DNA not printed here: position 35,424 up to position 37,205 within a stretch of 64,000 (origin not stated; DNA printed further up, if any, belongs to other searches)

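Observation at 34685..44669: Eight-gene radical-SAM / methyltransferase / sulfotransferase / glycosyltransferase operon with no pathway I can name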

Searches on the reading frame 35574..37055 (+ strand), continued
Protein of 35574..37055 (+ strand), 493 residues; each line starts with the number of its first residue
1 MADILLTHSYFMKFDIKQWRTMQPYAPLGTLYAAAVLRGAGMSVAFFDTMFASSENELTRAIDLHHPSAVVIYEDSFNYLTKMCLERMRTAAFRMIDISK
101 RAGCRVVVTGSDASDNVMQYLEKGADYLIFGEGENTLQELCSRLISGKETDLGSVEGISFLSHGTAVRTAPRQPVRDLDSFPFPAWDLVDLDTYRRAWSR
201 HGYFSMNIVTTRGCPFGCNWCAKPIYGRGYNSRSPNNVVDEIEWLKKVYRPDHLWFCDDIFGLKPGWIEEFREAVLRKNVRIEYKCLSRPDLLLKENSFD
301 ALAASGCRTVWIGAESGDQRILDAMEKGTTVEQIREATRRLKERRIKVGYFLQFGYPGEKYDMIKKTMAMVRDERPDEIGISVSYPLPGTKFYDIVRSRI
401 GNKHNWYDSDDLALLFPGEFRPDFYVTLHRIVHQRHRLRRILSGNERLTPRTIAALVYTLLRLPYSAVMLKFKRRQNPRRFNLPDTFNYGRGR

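Call 30: search_protein_families(library=ncbifam, proteins=[L047:8169-8945:+, L072:18944-19990:-, L049:14467-15636:-, L083:8375-9061:+, L069:2260-3318:+, L049:12317-13423:+, L069:5672-6412:-, L029:6653-7777:+, L083:13907-14617:+, L031:12321-13097:+], max_evalue=0.00001)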
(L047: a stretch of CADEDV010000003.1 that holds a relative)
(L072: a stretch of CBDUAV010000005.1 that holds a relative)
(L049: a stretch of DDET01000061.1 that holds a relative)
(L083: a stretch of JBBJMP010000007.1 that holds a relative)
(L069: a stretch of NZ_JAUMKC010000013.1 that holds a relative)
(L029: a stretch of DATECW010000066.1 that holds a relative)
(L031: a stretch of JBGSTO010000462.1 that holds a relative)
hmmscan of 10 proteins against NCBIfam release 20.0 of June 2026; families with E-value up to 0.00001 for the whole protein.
L047:8169-8945:+ (258 aa): 13 families
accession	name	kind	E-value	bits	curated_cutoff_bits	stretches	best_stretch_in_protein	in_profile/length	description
TIGR02072.1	BioC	equivalog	1.1e-17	64.7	184.95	1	62-179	15-132/244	malonyl-ACP O-methyltransferase BioC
NF007610.0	PRK10258.1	equivalog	6.4e-10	38.8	342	1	61-177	25-136/251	malonyl-ACP O-methyltransferase BioC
TIGR01983.1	UbiG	equivalog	9e-09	35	102.95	1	69-178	45-150/228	bifunctional 2-polyprenyl-6-hydroxyphenol methylase/3-demethylubiquinol 3-O-methyltransferase UbiG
NF001244.0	PRK00216.1-5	equivalog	1.5e-08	34.2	216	1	75-213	44-183/236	bifunctional demethylmenaquinone methyltransferase/2-methoxy-6-polyprenyl-1,4-benzoquinol methylase UbiE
NF002463.0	PRK01683.1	equivalog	5.4e-08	32.8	297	1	63-176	16-125/258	trans-aconitate 2-methyltransferase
TIGR01934.1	MenG_MenH_UbiE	subfamily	7.5e-08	31.9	158.35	1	73-210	33-168/223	ubiquinone/menaquinone biosynthesis methyltransferase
NF043040.1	corrin_prot_MT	hypoth_equivalog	1.6e-07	31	180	1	73-181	33-149/216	corrinoid protein-associated methyltransferase CpaM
TIGR02021.1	BchM-ChlM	equivalog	3.5e-07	29.8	158.9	1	63-159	37-133/218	magnesium protoporphyrin IX methyltransferase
NF041536.1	ArsM_DUF2284_UU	exception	1.5e-06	26.9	575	1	81-182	78-183/459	arsenite methyltransferase/DUF2284 domain selenoprotein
NF045825.1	FAmtase_mtf2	equivalog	1.6e-06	27.6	400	1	82-196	61-173/248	fatty-acid O-methyltransferase Mtf2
NF011529.0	PRK14968.1-3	equivalog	4.1e-06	26.4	162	1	70-176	26-129/198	putative methyltransferase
NF045667.1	MTase_DVU1556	equivalog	4.2e-06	26.4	155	1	76-187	19-127/213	DVU_1556 family methyltransferase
NF041650.1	nod_mtase_NodS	equivalog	8.9e-06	25.5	300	0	69-171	28-128/190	nodulation methyltransferase NodS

L072:18944-19990:- (348 aa): 53 families (the best 25 are shown)
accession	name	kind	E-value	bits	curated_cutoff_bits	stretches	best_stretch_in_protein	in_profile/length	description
TIGR04317.1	W_rSAM_matur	equivalog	3.4e-24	85.6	380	1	32-337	11-314/349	tungsten cofactor oxidoreductase radical SAM maturase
TIGR04051.1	rSAM_NirJ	equivalog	3.8e-23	82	515.45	1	25-333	2-312/354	heme d1 biosynthesis radical SAM protein NirJ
TIGR04546.1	rSAM_ahbC_deAc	equivalog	1.4e-22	80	650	1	24-196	38-211/390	12,18-didecarboxysiroheme deacetylase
TIGR03961.1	rSAM_PTO1314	hypoth_equivalog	1.9e-22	80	306.05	1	16-239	13-226/332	PTO1314 family radical SAM protein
TIGR04054.1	rSAM_NirJ1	equivalog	8.1e-22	77.4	650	1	24-196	35-208/387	putative heme d1 biosynthesis radical SAM protein NirJ1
TIGR04250.1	SCM_rSAM_ScmE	equivalog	2.7e-21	75.9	400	1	33-334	11-315/358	SynChlorMet cassette radical SAM/SPASM protein ScmE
TIGR03913.1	rad_SAM_trio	equivalog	9.7e-20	70.4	591.75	1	34-327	28-315/477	GDL motif peptide-associated radical SAM/SPASM maturase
NF033640.1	N_Twi_rSAM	subfamily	1.1e-18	67.5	170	2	29-261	115-374/398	twitch domain-containing radical SAM protein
TIGR04545.1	rSAM_ahbD_hemeb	equivalog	1.2e-18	67.7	500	1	34-195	9-174/339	heme b synthase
TIGR04133.1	rSAM_w_lipo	hypoth_equivalog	2.5e-18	66.1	425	1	3-336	3-321/350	TIGR04133 family radical SAM/SPASM protein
TIGR04055.1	rSAM_NirJ2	equivalog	5.4e-18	65.6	500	1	33-197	8-175/326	putative heme d1 biosynthesis radical SAM protein NirJ2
TIGR04053.2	TIGR04053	equivalog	1.3e-16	60.9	395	1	34-191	17-179/366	TIGR04053 family radical SAM/SPASM domain-containing protein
TIGR04347.1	pseudo_SAM_Halo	equivalog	7.1e-16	58.4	525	1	22-204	35-218/390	TIGR04347 family pseudo-SAM/SPASM protein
TIGR03978.1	rSAM_paired_1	equivalog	7.5e-16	57.9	370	1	12-193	70-265/466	His-Xaa-Ser system radical SAM maturase HxsB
TIGR03962.1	mycofact_rSAM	equivalog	1.1e-15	57.7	265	1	34-188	21-176/339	mycofactocin radical SAM maturase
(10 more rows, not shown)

L049:14467-15636:- (389 aa): 5 families
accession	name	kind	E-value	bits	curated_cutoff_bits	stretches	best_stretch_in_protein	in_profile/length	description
NF006269.1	PRK08418.1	equivalog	1.1e-10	40.8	320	1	196-308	259-381/408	aminofutalosine deaminase family hydrolase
NF005552.0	PRK07213.1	equivalog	9.5e-08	31.3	294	0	179-305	224-353/382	chlorohydrolase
NF006055.0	PRK08203.1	equivalog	4.7e-07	28.7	532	0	14-67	26-78/455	8-oxoguanine deaminase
NF009059.0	PRK12393.1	equivalog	1.3e-06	27.4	543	0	15-124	29-132/460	amidohydrolase family protein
NF004995.0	PRK06380.1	subfamily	8.6e-06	25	567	0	214-330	263-397/418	metal-dependent hydrolase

L083:8375-9061:+ (228 aa): 19 families
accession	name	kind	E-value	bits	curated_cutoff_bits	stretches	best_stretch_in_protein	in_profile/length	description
NF011529.0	PRK14968.1-3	equivalog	3.7e-28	98.3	162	1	35-222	3-191/198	putative methyltransferase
TIGR00537.1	hemK_rel_arch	hypoth_equivalog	1.1e-23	83.9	87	1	59-222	10-175/179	HemK2/MTQ2 family protein methyltransferase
NF011527.0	PRK14968.1-1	equivalog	8.6e-19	68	242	1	58-218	22-182/192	putative methyltransferase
NF011530.0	PRK14968.1-4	equivalog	2.2e-18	66.3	243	1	43-221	14-191/202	putative methyltransferase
TIGR03534.1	RF_mod_PrmC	equivalog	4.9e-16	59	199.1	1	26-148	46-170/253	peptide chain release factor N(5)-glutamine methyltransferase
NF011528.0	PRK14968.1-2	equivalog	2.2e-14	53.4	171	1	32-173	4-148/205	putative methyltransferase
TIGR00536.1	hemK_fam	subfamily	8.4e-13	48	115.5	1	14-148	59-196/286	HemK family protein methyltransferase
TIGR03533.1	L3_gln_methyl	equivalog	2.4e-11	43.5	229.7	1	26-149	78-204/284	50S ribosomal protein L3 N(5)-glutamine methyltransferase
NF001785.0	PRK00517.2-2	equivalog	2.5e-10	40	188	1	40-140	114-217/282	50S ribosomal protein L11 methyltransferase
NF001790.0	PRK00517.3-3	equivalog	6.3e-10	38.9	269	1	40-140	91-197/262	50S ribosomal protein L11 methyltransferase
NF002421.0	PRK01544.1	equivalog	5.3e-09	35.3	567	1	68-147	136-219/524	bifunctional peptide chain release factor N(5)-glutamine methyltransferase PrmC/tRNA (guanosine(46)-N7)-methyltransferase TrmB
TIGR00406.1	prmA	equivalog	6.6e-09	35.6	183.15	1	49-141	138-232/288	50S ribosomal protein L11 methyltransferase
NF001786.0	PRK00517.2-4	equivalog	9.5e-09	34.8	327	1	43-139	115-211/277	50S ribosomal protein L11 methyltransferase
NF007023.0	PRK09489.1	equivalog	2.7e-07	30.1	295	1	35-146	162-273/342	16S rRNA (guanine(1207)-N(2))-methyltransferase RsmC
NF041255.1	mycofact_MftM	equivalog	2.1e-06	27.3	200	1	69-133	138-203/289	mycofactocin oligosaccharide methyltransferase MftM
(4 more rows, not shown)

L069:2260-3318:+ (352 aa): 23 families
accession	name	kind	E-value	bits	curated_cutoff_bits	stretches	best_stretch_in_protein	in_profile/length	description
TIGR02918.1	TIGR02918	equivalog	5.6e-16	58.3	574.6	1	156-327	284-447/500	accessory Sec system glycosyltransferase GtfA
NF041876.1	EPS_EpsE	equivalog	1.1e-11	44.7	400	1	156-290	171-319/389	exopolysaccharide biosynthesis GT4 family glycosyltransferase EpsE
TIGR03088.1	stp2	hypoth_equivalog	1.7e-11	43.8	409.05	1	187-295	191-301/374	TIGR03088 family PEP-CTERM/XrtA system glycosyltransferase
TIGR04047.1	MSMEG_0565_glyc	hypoth_equivalog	1.9e-11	43.7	259.85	1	148-321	140-336/373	MSMEG_0565 family glycosyltransferase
TIGR03999.1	thiol_BshA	equivalog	3.8e-11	42.5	273.7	1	137-296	135-302/375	N-acetyl-alpha-D-glucosaminyl L-malate synthase BshA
NF047880.1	glyco_SdgA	exception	1.7e-10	40.1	800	1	169-322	292-439/488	serine-aspartate repeat adhesin O-glycosyltransferase SdgA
NF047684.1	TeichurnBiosyTuaC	equivalog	1.8e-10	40.3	550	1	136-288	154-311/391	teichuronic acid biosynthesis protein TuaC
NF050056.1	ProtGlycPglH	equivalog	1.5e-09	37.4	600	1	167-338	156-318/354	GalNAc-alpha-(1->4)-GalNAc-alpha-(1->3)-diNAcBac-PP-undecaprenol alpha-1,4-N-acetyl-D-galactosaminyltransferase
TIGR04063.1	stp3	hypoth_equivalog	5.9e-09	35.3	442.05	1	196-273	219-296/397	TIGR04063 family PEP-CTERM/XrtA system glycosyltransferase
NF049988.1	MGlcDAGSynMgs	equivalog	1.4e-08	34.5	400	1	208-345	231-366/398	alpha-monoglucosyldiacylglycerol synthase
TIGR04348.1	TIGR04348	equivalog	2.2e-08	33.5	300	1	188-295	135-241/310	selenoneine biosynthesis selenosugar synthase SenB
NF047881.1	glyco_SdgB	exception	8.9e-08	31.2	800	1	169-322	298-445/496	serine-aspartate repeat adhesin O-glycosyltransferase SdgB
NF041879.1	EPS_EpsH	equivalog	2.9e-07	29.6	800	1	131-290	174-336/431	exopolysaccharide biosynthesis glycosyltransferase EpsH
TIGR04005.1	wcaL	equivalog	3.1e-07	29.6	537.6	1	146-295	174-333/406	colanic acid biosynthesis glycosyltransferase WcaL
NF038229.1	Glyco4_Geo_Pelo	equivalog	3.2e-07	29.7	400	1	168-290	133-261/338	GPMC system family 4 glycosyltransferase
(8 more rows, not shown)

L049:12317-13423:+ (368 aa): 17 families
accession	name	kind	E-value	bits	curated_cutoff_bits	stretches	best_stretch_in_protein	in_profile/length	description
TIGR04063.1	stp3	hypoth_equivalog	6.2e-15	55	442.05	1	174-365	199-395/397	TIGR04063 family PEP-CTERM/XrtA system glycosyltransferase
TIGR03449.1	mycothiol_MshA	equivalog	1e-11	44.4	462.5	1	171-364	202-402/406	D-inositol-3-phosphate glycosyltransferase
TIGR03999.1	thiol_BshA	equivalog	2.1e-11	43.4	273.7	1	170-348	180-356/375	N-acetyl-alpha-D-glucosaminyl L-malate synthase BshA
NF041876.1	EPS_EpsE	equivalog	5.1e-11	42.4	400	1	235-335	265-364/389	exopolysaccharide biosynthesis GT4 family glycosyltransferase EpsE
TIGR04157.1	glyco_rSAM_CFB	subfamily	1.5e-10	40.7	400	1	167-308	205-342/406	TIGR04157 family glycosyltransferase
TIGR04047.1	MSMEG_0565_glyc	hypoth_equivalog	6.9e-10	38.5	259.85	1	173-362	178-371/373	MSMEG_0565 family glycosyltransferase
TIGR03088.1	stp2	hypoth_equivalog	7e-10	38.5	409.05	1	121-363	123-371/374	TIGR03088 family PEP-CTERM/XrtA system glycosyltransferase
NF050063.1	ProtGlycPglJ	equivalog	8.5e-09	35.1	500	1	186-336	193-336/363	N-acetylgalactosamine-N,N'-diacetylbacillosaminyl-diphospho-undecaprenol 4-alpha-N-acetylgalactosaminyltransferase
NF038229.1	Glyco4_Geo_Pelo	equivalog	8.5e-09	34.9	400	1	194-365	167-336/338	GPMC system family 4 glycosyltransferase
NF053513.1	Gtran_IagA_BgsA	equivalog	1.7e-08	33.9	460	1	246-365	215-331/333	LTA glycolipid anchor biosynthesis glycosyltransferase, IagA/BgsA family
TIGR02149.1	glgA_Coryne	subfamily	4e-07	29.5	302.4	1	174-322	189-340/391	glycogen synthase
NF038298.1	EPS_HpsO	equivalog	4.7e-07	28.9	575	1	162-365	174-387/388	hormogonium polysaccharide biosynthesis glycosyltransferase HpsO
NF053787.1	GlcN_PG_synth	equivalog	1.6e-06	27.2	480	1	255-365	250-359/361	N-acetylglucosaminyl phosphatidylglycerol synthase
NF050056.1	ProtGlycPglH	equivalog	2.3e-06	26.9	600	1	184-335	175-322/354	GalNAc-alpha-(1->4)-GalNAc-alpha-(1->3)-diNAcBac-PP-undecaprenol alpha-1,4-N-acetyl-D-galactosaminyltransferase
TIGR04348.1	TIGR04348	equivalog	3.6e-06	26.2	300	1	190-340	139-279/310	selenoneine biosynthesis selenosugar synthase SenB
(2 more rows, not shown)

L069:5672-6412:- (246 aa): 8 families
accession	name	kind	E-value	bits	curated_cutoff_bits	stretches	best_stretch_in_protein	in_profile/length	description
TIGR02072.1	BioC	equivalog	4.5e-13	49.6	184.95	1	53-214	26-183/244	malonyl-ACP O-methyltransferase BioC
NF001244.0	PRK00216.1-5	equivalog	6.7e-13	48.5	216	1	19-164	6-159/236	bifunctional demethylmenaquinone methyltransferase/2-methoxy-6-polyprenyl-1,4-benzoquinol methylase UbiE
NF043040.1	corrin_prot_MT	hypoth_equivalog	9.8e-13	48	180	1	48-161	29-150/216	corrinoid protein-associated methyltransferase CpaM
NF045667.1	MTase_DVU1556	equivalog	2.4e-11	43.5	155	1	58-203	19-161/213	DVU_1556 family methyltransferase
TIGR01934.1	MenG_MenH_UbiE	subfamily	8.2e-11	41.6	158.35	1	27-165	5-148/223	ubiquinone/menaquinone biosynthesis methyltransferase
NF007610.0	PRK10258.1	equivalog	6.9e-09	35.4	342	1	60-167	42-147/251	malonyl-ACP O-methyltransferase BioC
NF045882.1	PLipidMtase_Leg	equivalog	2.5e-06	27.4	390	1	24-206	7-189/207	phospholipid N-methyltransferase PmtA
NF010703.0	PRK14103.1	equivalog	3e-06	26.9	320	1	49-156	17-122/256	trans-aconitate 2-methyltransferase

L029:6653-7777:+ (374 aa): 12 families
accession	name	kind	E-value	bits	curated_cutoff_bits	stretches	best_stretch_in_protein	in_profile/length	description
NF041876.1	EPS_EpsE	equivalog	5.5e-27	95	400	1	169-347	181-372/389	exopolysaccharide biosynthesis GT4 family glycosyltransferase EpsE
TIGR03999.1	thiol_BshA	equivalog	4.3e-17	62.1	273.7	1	200-368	202-371/375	N-acetyl-alpha-D-glucosaminyl L-malate synthase BshA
TIGR03088.1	stp2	hypoth_equivalog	8.8e-17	61.2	409.05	1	188-353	185-355/374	TIGR03088 family PEP-CTERM/XrtA system glycosyltransferase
TIGR03449.1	mycothiol_MshA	equivalog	2.1e-14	53.3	462.5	1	166-368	181-401/406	D-inositol-3-phosphate glycosyltransferase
NF038255.1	exopoly_VpsD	equivalog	9.5e-12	44.4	300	1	182-309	186-319/381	VpsD family glycosyltransferase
TIGR04047.1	MSMEG_0565_glyc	hypoth_equivalog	1.6e-10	40.6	259.85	1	242-355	245-359/373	MSMEG_0565 family glycosyltransferase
NF038229.1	Glyco4_Geo_Pelo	equivalog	8.3e-10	38.2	400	1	86-298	53-263/338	GPMC system family 4 glycosyltransferase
TIGR04063.1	stp3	hypoth_equivalog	5.5e-09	35.4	442.05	1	213-361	229-386/397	TIGR04063 family PEP-CTERM/XrtA system glycosyltransferase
NF053787.1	GlcN_PG_synth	equivalog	8.2e-08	31.5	480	1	278-367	267-356/361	N-acetylglucosaminyl phosphatidylglycerol synthase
NF038011.1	PelF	equivalog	9.9e-08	31.4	100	1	173-346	280-467/489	GT4 family glycosyltransferase PelF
NF041010.1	glycosy_Agl16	equivalog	8.4e-06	24.9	575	1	176-368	159-349/352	glycosylation protein Agl16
NF050063.1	ProtGlycPglJ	equivalog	9.4e-06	25.1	500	0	200-300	197-293/363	N-acetylgalactosamine-N,N'-diacetylbacillosaminyl-diphospho-undecaprenol 4-alpha-N-acetylgalactosaminyltransferase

L083:13907-14617:+ (236 aa): 10 families
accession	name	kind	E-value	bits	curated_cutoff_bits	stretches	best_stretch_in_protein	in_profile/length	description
TIGR03023.1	WcaJ_sugtrans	equivalog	8.7e-76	256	410.75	1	32-219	259-446/453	undecaprenyl-phosphate glucose phosphotransferase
TIGR03025.1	EPS_sugtrans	subfamily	3.1e-73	247.5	295.55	1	33-217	255-436/445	exopolysaccharide biosynthesis polyprenyl glycosylphosphotransferase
TIGR03022.1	WbaP_sugtrans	subfamily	1.5e-50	172.8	403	1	32-216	255-446/456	undecaprenyl-phosphate galactose phosphotransferase WbaP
NF007518.0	PRK10124.1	equivalog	3.8e-50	171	684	1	35-218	273-456/464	undecaprenyl-phosphate glucose phosphotransferase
TIGR03013.1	EpsB_2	subfamily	1.6e-47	162.6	393.35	1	34-215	253-432/443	TIGR03013 family XrtA/PEP-CTERM system glycosyltransferase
NF052601.1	undeca_RfbP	equivalog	2.3e-45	154.8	330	1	22-216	31-232/244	undecaprenyl-phosphate galactose phosphotransferase family protein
NF050817.1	PolSacchBiosHfsE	equivalog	5e-45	154.1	750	1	33-215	269-455/467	polysaccharide biosynthesis protein HfsE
NF041877.1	EPS_EpsZ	equivalog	1.8e-35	122.5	800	1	34-215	264-448/459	exopolysaccharide biosynthesis polyisoprenyl-phosphate hexose-1-phosphate transferase EpsZ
NF011751.0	PRK15204.1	equivalog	5.8e-33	114.2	907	1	19-216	262-466/476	undecaprenyl-phosphate galactose phosphotransferase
NF045514.1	glycotran_HepC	equivalog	8.9e-22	77.5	140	1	30-152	111-219/220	heterocyst development glycosyltransferase HepC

L031:12321-13097:+ (258 aa): 9 families
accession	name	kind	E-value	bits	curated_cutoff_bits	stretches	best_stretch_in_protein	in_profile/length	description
TIGR01718.1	Uridine-psphlse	equivalog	7.3e-20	71.3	280.3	1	68-228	45-217/245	uridine phosphorylase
NF008383.0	PRK11178.1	equivalog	8.7e-20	71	262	1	69-228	53-225/254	uridine phosphorylase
NF004489.0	PRK05819.1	subfamily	3.5e-15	55.9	230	1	78-228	58-209/236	DeoD-type purine-nucleoside phosphorylase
NF005500.0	PRK07115.1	equivalog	4.3e-15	55.7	264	1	75-225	62-212/261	AMP nucleosidase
TIGR01721.1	AMN-like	hypoth_equivalog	2.2e-13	49.9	307.2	1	76-224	60-209/269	AMP nucleosidase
NF009914.0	PRK13374.1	subfamily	1.8e-11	44.1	338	1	78-235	58-216/235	DeoD-type purine-nucleoside phosphorylase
TIGR00107.1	deoD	equivalog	2.8e-11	43.4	232.25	1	79-228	55-205/232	purine-nucleoside phosphorylase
TIGR03468.1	HpnG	hypoth_equivalog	3.8e-10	39.7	187.1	1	85-227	28-159/212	hopanoid-associated phosphorylase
NF004079.0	PRK05584.1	equivalog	3e-07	30.2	169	1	101-224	66-198/232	5'-methylthioadenosine/adenosylhomocysteine nucleosidase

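Call 55: find_encoding_contigs(protein=P0002, flank=10000, max_places=2)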
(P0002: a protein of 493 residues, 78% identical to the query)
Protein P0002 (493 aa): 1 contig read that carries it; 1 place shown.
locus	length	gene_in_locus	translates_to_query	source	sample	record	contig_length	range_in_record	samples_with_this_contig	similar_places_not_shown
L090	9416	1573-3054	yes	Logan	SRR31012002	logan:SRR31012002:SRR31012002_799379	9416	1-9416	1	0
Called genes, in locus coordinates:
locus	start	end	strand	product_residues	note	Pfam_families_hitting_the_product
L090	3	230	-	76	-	?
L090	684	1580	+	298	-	-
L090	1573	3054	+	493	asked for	PF02310:B12-binding, PF04055:Radical_SAM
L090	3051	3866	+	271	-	PF01209:Ubie_methyltran, PF13489:Methyltransf_23, PF13847:Methyltransf_31, PF08241:Methyltransf_11, PF08242:Methyltransf_12, PF13649:Methyltransf_25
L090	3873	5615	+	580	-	PF09594:GT87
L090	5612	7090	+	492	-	PF02310:B12-binding, PF04055:Radical_SAM (weak)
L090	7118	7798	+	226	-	PF05175:MTS, PF10294:Methyltransf_16 (weak), PF02475:TRM5-TYW2_MTfase, PF03602:Cons_hypoth95 (weak), PF06325:PrmA, PF13847:Methyltransf_31, PF08241:Methyltransf_11, PF13649:Methyltransf_25, +1 more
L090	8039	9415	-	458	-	?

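Call 56: find_encoding_contigs(protein=P0005, flank=10000, max_places=1)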
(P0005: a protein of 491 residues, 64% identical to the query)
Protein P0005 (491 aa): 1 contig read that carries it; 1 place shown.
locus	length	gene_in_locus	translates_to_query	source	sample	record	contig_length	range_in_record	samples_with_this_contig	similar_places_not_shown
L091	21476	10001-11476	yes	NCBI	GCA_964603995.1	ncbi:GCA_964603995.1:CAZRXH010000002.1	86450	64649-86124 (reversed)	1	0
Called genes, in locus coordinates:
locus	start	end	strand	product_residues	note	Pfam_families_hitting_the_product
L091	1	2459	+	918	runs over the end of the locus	-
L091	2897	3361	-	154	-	-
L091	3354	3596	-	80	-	-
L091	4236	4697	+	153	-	PF12802:MarR_2, PF22381:Staph_reg_Sar_Rot (weak), PF01047:MarR, PF13463:HTH_27 (weak)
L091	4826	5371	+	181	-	PF04264:YceI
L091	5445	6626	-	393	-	PF03702:AnmK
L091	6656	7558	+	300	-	PF01261:AP_endonuc_2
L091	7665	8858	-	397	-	PF00155:Aminotran_1_2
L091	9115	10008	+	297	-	-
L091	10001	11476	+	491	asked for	PF02310:B12-binding (weak), PF04055:Radical_SAM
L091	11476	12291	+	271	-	PF13489:Methyltransf_23 (weak), PF01209:Ubie_methyltran (weak), PF02353:CMAS (weak), PF13847:Methyltransf_31, PF08241:Methyltransf_11, PF08242:Methyltransf_12 (weak), PF13649:Methyltransf_25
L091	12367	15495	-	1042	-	PF00873:ACR_tran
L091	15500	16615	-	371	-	PF25917:BSH_RND, PF25973:BSH_CzcB, PF25876:HH_MFP_RND, PF25893:HH_CzcB (weak), PF25954:Beta-barrel_RND_2, PF25967:RND-MFP_C (weak), PF25989:YknX_C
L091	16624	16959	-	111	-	-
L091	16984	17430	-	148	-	PF13490:zf-HC2 (weak)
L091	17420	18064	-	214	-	PF04542:Sigma70_r2, PF07638:Sigma70_ECF (faint), PF08281:Sigma70_r4_2, PF04545:Sigma70_r4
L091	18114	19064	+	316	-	PF00005:ABC_tran, PF13304:AAA_21 (weak)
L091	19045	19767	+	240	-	PF01061:ABC2_membrane (weak), PF12679:ABC2_membrane_2, PF12730:ABC2_membrane_4 (weak), PF13346:ABC2_membrane_5 (faint), PF12698:ABC2_membrane_3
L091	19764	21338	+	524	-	PF23357:DUF7088, PF09822:ABC_transp_aux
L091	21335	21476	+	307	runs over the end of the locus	PF14238:DUF4340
